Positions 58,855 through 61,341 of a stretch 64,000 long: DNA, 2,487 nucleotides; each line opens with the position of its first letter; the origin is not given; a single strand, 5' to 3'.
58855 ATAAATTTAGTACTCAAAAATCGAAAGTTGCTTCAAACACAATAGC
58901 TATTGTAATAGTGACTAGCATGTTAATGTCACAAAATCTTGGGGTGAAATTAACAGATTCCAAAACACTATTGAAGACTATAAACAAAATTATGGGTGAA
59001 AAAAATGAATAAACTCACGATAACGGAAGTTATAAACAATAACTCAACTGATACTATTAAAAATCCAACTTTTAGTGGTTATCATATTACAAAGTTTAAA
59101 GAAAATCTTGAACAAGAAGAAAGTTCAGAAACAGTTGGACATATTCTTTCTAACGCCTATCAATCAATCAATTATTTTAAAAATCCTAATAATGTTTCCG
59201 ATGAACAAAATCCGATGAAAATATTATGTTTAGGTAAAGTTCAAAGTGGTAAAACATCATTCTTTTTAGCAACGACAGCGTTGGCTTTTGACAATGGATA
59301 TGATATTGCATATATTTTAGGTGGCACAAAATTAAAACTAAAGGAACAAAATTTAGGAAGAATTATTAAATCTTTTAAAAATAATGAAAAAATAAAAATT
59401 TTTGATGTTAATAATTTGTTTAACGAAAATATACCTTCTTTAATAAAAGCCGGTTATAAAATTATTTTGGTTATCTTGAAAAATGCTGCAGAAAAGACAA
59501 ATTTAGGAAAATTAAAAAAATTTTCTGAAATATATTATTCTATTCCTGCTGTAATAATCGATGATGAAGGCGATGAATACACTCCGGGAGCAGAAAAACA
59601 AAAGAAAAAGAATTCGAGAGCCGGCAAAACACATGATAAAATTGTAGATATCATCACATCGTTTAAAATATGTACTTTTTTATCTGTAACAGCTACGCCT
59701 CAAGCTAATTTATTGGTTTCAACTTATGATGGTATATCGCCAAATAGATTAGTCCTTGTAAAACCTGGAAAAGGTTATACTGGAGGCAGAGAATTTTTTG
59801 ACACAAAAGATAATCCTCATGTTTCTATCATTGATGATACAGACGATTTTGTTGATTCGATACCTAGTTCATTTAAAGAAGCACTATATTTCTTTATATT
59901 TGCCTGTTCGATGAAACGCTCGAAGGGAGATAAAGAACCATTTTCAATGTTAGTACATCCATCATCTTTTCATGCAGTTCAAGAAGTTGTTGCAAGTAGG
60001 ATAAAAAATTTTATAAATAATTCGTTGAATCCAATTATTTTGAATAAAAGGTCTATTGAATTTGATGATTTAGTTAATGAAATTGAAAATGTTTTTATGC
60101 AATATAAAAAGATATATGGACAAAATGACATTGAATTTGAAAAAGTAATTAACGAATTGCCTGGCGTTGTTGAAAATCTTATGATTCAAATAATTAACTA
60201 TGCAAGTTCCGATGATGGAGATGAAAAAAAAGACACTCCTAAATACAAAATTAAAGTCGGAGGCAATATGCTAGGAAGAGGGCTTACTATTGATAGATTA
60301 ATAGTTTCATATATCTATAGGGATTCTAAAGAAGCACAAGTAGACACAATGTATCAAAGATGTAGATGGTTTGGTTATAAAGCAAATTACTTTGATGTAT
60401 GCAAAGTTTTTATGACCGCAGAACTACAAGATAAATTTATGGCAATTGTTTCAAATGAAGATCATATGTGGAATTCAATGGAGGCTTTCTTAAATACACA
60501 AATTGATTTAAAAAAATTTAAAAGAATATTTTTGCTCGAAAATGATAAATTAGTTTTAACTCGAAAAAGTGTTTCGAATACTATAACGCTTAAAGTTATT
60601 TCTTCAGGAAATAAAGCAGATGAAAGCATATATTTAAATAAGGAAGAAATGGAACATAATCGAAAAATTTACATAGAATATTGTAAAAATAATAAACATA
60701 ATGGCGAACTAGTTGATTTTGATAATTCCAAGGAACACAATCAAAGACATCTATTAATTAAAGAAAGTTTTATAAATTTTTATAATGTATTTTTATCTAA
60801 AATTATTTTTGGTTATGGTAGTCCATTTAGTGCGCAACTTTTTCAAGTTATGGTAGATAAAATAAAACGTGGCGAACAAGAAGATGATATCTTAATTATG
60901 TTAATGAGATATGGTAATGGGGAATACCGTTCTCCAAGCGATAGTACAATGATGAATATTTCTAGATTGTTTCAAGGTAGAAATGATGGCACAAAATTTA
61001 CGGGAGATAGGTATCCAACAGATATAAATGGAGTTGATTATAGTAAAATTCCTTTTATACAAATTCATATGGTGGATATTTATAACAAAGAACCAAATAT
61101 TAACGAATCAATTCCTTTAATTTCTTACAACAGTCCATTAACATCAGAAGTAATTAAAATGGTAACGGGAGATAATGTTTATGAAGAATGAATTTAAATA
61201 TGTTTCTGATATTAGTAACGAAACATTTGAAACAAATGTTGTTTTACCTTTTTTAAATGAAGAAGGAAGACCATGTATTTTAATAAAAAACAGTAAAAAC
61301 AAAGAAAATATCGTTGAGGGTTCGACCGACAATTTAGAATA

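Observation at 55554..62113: Six-gene translationally coupled defence operon: C protein, small nuclease candidate, m5C MTase, MORC-like GHKL ATPase, DEAD-Z1 motor, PD-(D/E)xK protein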

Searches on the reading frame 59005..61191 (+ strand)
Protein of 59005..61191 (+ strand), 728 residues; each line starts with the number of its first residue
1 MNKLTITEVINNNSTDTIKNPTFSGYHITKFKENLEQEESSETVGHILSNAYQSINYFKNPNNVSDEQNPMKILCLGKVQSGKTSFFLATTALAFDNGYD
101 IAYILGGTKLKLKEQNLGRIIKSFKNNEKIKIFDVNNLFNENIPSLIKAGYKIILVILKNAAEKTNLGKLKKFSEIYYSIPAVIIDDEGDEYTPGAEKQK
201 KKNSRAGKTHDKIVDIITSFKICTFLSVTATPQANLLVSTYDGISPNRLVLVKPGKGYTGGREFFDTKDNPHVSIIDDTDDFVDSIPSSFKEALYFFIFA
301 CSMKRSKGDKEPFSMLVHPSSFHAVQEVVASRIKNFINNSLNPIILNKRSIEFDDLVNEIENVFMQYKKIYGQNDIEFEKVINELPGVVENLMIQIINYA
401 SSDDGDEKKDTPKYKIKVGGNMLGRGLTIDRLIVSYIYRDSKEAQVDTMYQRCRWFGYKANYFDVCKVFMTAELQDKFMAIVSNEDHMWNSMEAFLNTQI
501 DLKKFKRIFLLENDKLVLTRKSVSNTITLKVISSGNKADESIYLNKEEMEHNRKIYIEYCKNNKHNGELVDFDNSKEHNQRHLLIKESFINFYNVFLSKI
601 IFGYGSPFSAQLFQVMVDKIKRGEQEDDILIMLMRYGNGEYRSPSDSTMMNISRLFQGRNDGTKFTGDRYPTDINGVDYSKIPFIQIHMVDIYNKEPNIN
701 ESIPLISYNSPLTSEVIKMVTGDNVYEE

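Call 3: search_protein_families(library=pfam, proteins=[window:59005-61191:+], max_evalue=0.1)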
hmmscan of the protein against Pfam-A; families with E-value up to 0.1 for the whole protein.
window:59005-61191:+ (728 aa): 3 families
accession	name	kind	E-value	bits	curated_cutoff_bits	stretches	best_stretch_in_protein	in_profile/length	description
PF10593.14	Z1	-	1.2e-47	162.9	25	1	289-506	1-218/228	Z1 domain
PF17216.9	Rrp44_CSD1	-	0.089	13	22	0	490-591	29-129/148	Rrp44-like cold shock domain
PF09324.15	Sec7-like_HDS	-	0.097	13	23.5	0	136-166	42-71/84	Mon2/Sec7/BIG1-like, HDS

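Call 4: search_protein_families(library=padloc, proteins=[window:59005-61191:+], max_evalue=0.1)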
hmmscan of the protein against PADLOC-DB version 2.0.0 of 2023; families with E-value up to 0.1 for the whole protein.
window:59005-61191:+ (728 aa): 2 families
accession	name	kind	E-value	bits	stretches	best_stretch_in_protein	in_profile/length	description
PDLC03202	Helicase_II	-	3.4e-55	185.6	1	29-563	9-504/621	Type II helicase domain protein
PDLC02205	MzaC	-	3.5e-32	109.3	2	276-554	424-710/952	-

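Call 5: search_protein_families(library=ncbifam, proteins=[window:59005-61191:+], max_evalue=0.1)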
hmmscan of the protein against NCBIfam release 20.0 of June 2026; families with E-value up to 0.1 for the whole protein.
window:59005-61191:+ (728 aa): 1 family
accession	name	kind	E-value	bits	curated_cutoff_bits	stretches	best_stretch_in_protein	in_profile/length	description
NF041933.1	MzaC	equivalog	3.4e-38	131.2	1500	2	283-494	426-646/806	MZA anti-phage system associated Z1 domain-containing protein MzaC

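Call 30: find_homologous_proteins(query=window:59005-61191:+, max_evalue=1e-10)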
Query window:59005-61191:+ (728 aa): 2098 proteins with E <= 1e-10 among 8000 candidates; the best 120 are listed.
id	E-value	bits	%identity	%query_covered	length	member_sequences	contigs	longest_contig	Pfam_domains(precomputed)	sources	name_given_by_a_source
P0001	0.0e+0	1629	100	100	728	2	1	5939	PF10593.15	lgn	-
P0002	0.0e+0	1365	83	100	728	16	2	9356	PF10593.15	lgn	-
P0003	0.0e+0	1248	76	100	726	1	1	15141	PF10593.15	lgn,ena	-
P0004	0.0e+0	1240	75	100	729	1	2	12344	PF10593.15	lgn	-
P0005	0.0e+0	1231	75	100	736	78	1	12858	PF10593.15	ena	-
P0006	0.0e+0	1195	73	100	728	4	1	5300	PF10593.15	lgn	-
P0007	0.0e+0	1187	73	100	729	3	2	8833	PF10593.15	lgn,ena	-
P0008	0.0e+0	1181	71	100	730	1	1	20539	PF10593.15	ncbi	-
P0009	0.0e+0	1175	71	100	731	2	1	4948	PF10593.15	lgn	-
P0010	0.0e+0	1164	71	100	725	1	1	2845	PF10593.15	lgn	-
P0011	0.0e+0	1138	69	100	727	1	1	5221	PF10593.15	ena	-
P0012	0.0e+0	1093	67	100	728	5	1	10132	PF10593.15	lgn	-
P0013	0.0e+0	1088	66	100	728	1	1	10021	PF10593.15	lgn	-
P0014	0.0e+0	1079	67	100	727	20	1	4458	PF10593.15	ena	-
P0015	0.0e+0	1076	66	100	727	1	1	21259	PF10593.15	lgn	-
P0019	0.0e+0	1057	64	100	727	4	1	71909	PF10593.15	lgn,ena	-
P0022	0.0e+0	1024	63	100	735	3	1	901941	PF10593.15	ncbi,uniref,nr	ncbi:Z1 domain [Mycoplasmopsis bovirhinis]|uniref:Z1 domain n=2 Tax=Mycoplasmopsis bovirhinis TaxID=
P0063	6.4e-188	644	43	100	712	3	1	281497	PF10593.15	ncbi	-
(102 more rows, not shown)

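Call 31: find_encoding_contigs(protein=P0019, flank=8000, max_places=2)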
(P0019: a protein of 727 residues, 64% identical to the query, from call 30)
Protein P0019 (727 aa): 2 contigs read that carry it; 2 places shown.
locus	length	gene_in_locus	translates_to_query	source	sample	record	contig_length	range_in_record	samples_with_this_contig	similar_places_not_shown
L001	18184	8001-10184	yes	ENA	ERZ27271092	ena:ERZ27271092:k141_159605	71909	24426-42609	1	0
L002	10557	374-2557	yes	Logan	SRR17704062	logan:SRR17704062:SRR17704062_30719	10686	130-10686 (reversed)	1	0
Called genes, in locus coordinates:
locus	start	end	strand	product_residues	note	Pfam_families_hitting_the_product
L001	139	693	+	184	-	-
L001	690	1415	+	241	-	-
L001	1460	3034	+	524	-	-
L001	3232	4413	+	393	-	PF14253:AbiH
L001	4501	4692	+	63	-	PF12844:HTH_19 (weak), PF01381:HTH_3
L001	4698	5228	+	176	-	PF20296:MTaX1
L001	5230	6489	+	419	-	PF00145:DNA_methylase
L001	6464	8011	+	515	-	PF13589:HATPase_c_3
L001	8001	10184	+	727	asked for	PF10593:Z1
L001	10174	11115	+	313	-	PF14390:DUF4420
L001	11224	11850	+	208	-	-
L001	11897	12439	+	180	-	-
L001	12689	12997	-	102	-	PF00085:Thioredoxin, PF13098:Thioredoxin_2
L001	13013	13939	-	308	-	PF05857:TraX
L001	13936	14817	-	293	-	PF02517:Rce1-like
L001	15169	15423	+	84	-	PF04221:RelB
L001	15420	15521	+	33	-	-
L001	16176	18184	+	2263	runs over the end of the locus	-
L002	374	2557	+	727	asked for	PF10593:Z1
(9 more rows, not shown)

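Call 32: find_encoding_contigs(protein=P0022, flank=8000, max_places=2)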
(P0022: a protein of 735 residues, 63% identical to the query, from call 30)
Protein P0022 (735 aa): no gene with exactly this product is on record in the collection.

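Call 33: find_encoding_contigs(protein=P0063, flank=8000, max_places=2)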
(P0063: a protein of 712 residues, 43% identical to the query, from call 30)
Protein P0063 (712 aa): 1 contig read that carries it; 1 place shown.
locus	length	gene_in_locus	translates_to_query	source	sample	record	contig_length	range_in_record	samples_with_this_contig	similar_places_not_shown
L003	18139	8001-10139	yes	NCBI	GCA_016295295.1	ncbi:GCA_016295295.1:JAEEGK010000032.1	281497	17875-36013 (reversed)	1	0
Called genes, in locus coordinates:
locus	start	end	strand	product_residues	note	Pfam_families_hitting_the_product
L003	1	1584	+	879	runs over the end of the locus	PF01326:PPDK_N, PF00391:PEP-utilizers, PF02896:PEP-utilizers_C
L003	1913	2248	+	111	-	PF13560:HTH_31, PF01381:HTH_3, PF13413:HTH_25 (weak)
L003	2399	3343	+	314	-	PF06970:RepA_N, PF19481:DUF6017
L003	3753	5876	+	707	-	PF10592:AIPR, PF00570:HRDC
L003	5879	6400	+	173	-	PF20296:MTaX1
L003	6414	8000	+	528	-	PF13589:HATPase_c_3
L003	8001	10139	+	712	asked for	PF10593:Z1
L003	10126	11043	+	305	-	PF14390:DUF4420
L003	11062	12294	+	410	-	PF00145:DNA_methylase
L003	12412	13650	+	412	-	PF18062:RE_AspBHI_N, PF04471:Mrr_cat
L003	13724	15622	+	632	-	-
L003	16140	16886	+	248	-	PF27257:HI_0787_N (faint)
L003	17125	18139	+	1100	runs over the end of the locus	-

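Call 35: find_related_loci(query=A1, collection=genome_contigs, flank=10000)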
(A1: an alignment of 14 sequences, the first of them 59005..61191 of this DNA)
Query A1 (728 aa) in genome_contigs; peptide patterns used: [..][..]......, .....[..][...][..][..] (x = any residue, [..] = any of these).
599 stretches matched a pattern (row limit reached: there are more); 60 encode a relative of the query (tblastn E <= 1e-3); 59 distinct loci.
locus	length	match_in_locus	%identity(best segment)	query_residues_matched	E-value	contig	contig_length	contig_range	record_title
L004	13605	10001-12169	67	2-728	0e+0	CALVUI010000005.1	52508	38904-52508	MAG: uncultured Bacilli bacterium isolate BRZ_RV__bin55 genome assembly, contig: BRZ_RV__NODE_528_length_52508_cov_15.88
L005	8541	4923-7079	52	1-726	0e+0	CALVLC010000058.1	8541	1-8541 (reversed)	MAG: uncultured Bacilli bacterium isolate E22__bin81 genome assembly, contig: E22__k127_9336060, whole genome shotgun se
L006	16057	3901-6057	46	1-727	0e+0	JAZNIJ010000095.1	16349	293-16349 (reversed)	MAG: Eubacteriales bacterium isolate T1900044687_TS20190153.MAGScoT_cleanbin_000008 SGB_1726_k141_927425, whole genome s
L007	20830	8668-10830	43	4-727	0e+0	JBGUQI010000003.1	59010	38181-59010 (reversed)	MAG: Bacilli bacterium isolate ruminal_MAG_143 ruminal_MAG_143_contig_0003, whole genome shotgun sequence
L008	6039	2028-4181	45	1-727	0e+0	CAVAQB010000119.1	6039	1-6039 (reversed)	Anaeroplasmataceae bacterium isolate H07602-L1_cleanbin_000024 genome assembly, contig: Spades_H07602-L1_contig_5840, wh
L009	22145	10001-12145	45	7-727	1e-180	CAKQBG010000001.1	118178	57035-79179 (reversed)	MAG: uncultured Anaeroplasma sp. isolate REFINED_METABAT215_TOP10_CONTIGS_1500_ASSEMBLY_K77_MERGED__Hadza_PheChl_Fiber-H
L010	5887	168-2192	42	42-726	2e-171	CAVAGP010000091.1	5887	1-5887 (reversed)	Faecalibacillus sp. isolate H07605-L1_cleanbin_000015 genome assembly, contig: Spades_H07605-L1_contig_4384, whole genom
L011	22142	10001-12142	38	1-727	3e-137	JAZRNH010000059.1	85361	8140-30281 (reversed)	MAG: Clostridia bacterium isolate T1900045411_YK20190101.MAGScoT_cleanbin_000012 SGB_7011_k141_2548821, whole genome sho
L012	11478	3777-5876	38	15-723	8e-135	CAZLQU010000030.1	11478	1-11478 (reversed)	MAG TPA_asm: uncultured Muribaculaceae bacterium isolate SRP278969_co1_423 genome assembly, contig: NODE_8078_length_114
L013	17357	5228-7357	37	1-723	9e-133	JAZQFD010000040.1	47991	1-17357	MAG: Eubacteriales bacterium isolate T1900044633_TS20190099.MAGScoT_cleanbin_000028 SGB_1090_k141_900389, whole genome s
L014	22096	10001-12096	50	32-727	0e+0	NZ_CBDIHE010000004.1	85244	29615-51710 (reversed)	Mycoplasmopsis arginini isolate SLO7356 NODE_4_length_85244_cov_685.384756, whole genome shotgun sequence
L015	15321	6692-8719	43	40-727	9e-175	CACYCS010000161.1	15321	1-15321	MAG: uncultured Erysipelotrichaceae bacterium isolate RUG11821 genome assembly, contig: RUG11821_asm_161, whole genome s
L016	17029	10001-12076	35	37-726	1e-118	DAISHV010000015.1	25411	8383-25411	MAG TPA_asm: Bacillota bacterium isolate CTOTU1930 NODE_588_length_25411_cov_12.615357, whole genome shotgun sequence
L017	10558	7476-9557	35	25-724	1e-118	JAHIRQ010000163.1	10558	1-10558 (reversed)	MAG: Bacillota bacterium isolate MM_PC_MetaG.mb.136 MM_PC_MetaG.mb.136_k141_1625255, whole genome shotgun sequence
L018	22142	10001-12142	38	1-723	2e-137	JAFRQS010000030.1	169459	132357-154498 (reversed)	MAG: Bacilli bacterium isolate RGIG2714 Goat_Omasum-4__c585243, whole genome shotgun sequence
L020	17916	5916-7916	32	47-728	7e-83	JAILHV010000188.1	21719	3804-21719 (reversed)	MAG: Treponema sp. isolate RUI133 k141_5906388_flag=0_multi=16.9926_len=21719, whole genome shotgun sequence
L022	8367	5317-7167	33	11-637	1e-77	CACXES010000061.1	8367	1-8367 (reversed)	MAG: uncultured Ruminococcus sp. isolate RUG11189 genome assembly, contig: RUG11189_asm_61, whole genome shotgun sequenc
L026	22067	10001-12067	33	20-722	5e-87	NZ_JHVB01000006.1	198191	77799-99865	Treponema sp. C6A8 T530DRAFT_scaffold00005.5_C, whole genome shotgun sequence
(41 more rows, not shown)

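Call 42: search_solved_structures(query=window:59005-61191:+, max_evalue=1)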
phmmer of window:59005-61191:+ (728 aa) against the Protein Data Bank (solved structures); distinct sequences matched with E-value up to 1: 3.
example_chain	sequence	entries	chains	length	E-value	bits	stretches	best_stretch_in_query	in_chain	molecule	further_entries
8z4d_1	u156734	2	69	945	0.17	13.4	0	52-132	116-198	Flagellar M-ring protein,Flagellar motor switch protein FliG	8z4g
7k58_H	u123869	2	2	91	0.29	12.6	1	537-613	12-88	Dynein light chain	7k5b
6zyw_H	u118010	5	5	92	0.3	12.6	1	537-613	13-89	Dynein light chain | Dynein light chain LC8_1b (DLC82)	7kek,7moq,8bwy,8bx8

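Call 58: search_solved_structures(query=A1, max_evalue=1)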
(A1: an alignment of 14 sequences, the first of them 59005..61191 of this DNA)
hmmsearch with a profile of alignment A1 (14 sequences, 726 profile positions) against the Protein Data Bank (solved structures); distinct sequences matched with E-value up to 1: 2.
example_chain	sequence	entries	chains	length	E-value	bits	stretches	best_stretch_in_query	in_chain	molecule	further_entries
6fqx_A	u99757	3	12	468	0.067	14.5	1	117-159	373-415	6-phosphogluconate dehydrogenase, decarboxylating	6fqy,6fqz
7ue2_A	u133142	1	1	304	0.45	11.8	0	136-191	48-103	RPB_PLP3_R6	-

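Call 72: search_dna_similar(query=window:59005-61191:+, collection=plasmids, mode=protein, max_rows=15)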
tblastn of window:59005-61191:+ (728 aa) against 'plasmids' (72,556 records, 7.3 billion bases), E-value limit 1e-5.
Records with a match: 49; places in all: 51; records where one place covers at least 80% of the query: 2.
Best place of each record, by identity: <60% 49.
By first word of the organism name: Rhizobium 6; Lactiplantibacillus 4; Agrobacterium 3; Priestia 2; Azospirillum 2; Hymenobacter 2; Neisseria 2; Ensifer 2; Pediococcus 2; Neorhizobium 2; and 21 more.
By predicted mobility (MOB-suite, as given by PLSDB): non-mobilizable 26; conjugative 16; mobilizable 7.
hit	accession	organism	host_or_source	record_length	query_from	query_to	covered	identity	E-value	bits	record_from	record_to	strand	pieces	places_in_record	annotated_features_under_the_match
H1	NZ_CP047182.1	Rathayibacter festucae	Androsace koso-poljanskii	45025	74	692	85%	26.4%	8e-47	187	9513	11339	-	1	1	Z1 domain-containing protein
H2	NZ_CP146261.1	Priestia megaterium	Nicotiana tabacum L.,Cell ...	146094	71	593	72%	26.7%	2e-7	124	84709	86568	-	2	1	Z1 domain-containing protein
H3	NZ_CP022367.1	Azospirillum sp. TSH58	single cell,paddy soils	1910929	11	606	82%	23.3%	4e-30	135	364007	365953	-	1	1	record has no annotation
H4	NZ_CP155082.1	Mucilaginibacter sp. PAMB04274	Malus domestica,cell culture,leaf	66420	66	535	65%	28.9%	2e-31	140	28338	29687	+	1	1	Z1 domain-containing protein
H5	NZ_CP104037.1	Rhizobium sp. SRDI969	Pisum sativum,Cell culture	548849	74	613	74%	25.1%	8e-31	138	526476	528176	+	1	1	Z1 domain-containing protein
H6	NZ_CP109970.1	Agrobacterium salinitolerans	-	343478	74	597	72%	25.5%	8e-29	131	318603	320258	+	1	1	Z1 domain-containing protein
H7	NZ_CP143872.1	Synechococcus elongatus IITB6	whole organism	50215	9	489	66%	27.1%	6e-34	147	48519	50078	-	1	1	none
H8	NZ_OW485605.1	Rhodovastum atsumiense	-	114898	3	555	76%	23.1%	4e-30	135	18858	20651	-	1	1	Z1 domain-containing protein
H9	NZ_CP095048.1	Hymenobacter cellulosilyticus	single cell,air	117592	74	523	62%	27.8%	8e-40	166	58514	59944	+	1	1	Z1 domain-containing protein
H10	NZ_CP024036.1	Priestia aryabhattai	single cell,enriched culture of compost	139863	72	507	60%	27.8%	3e-37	158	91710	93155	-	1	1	Z1 domain-containing protein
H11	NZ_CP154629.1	Acetoanaerobium noterae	cell culture,Sludge of a digestion ...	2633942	30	488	63%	26.1%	1e-30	137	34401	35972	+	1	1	none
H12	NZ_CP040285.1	Nostoc sp. C057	Phaeoceros,pure culture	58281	74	488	57%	28.4%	1e-25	121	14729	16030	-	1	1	Z1 domain-containing protein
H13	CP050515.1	Rhizobium leguminosarum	Trifolium repens,cell culture,root ...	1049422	25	485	63%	24.8%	3e-25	120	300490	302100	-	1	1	Z1 domain-containing protein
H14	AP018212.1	Calothrix brevissima NIES-22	-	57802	74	488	57%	27.1%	3e-27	126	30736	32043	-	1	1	hypothetical protein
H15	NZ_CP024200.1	Thalassospira marina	-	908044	176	649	65%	23.7%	2e-25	120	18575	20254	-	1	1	Z1 domain-containing protein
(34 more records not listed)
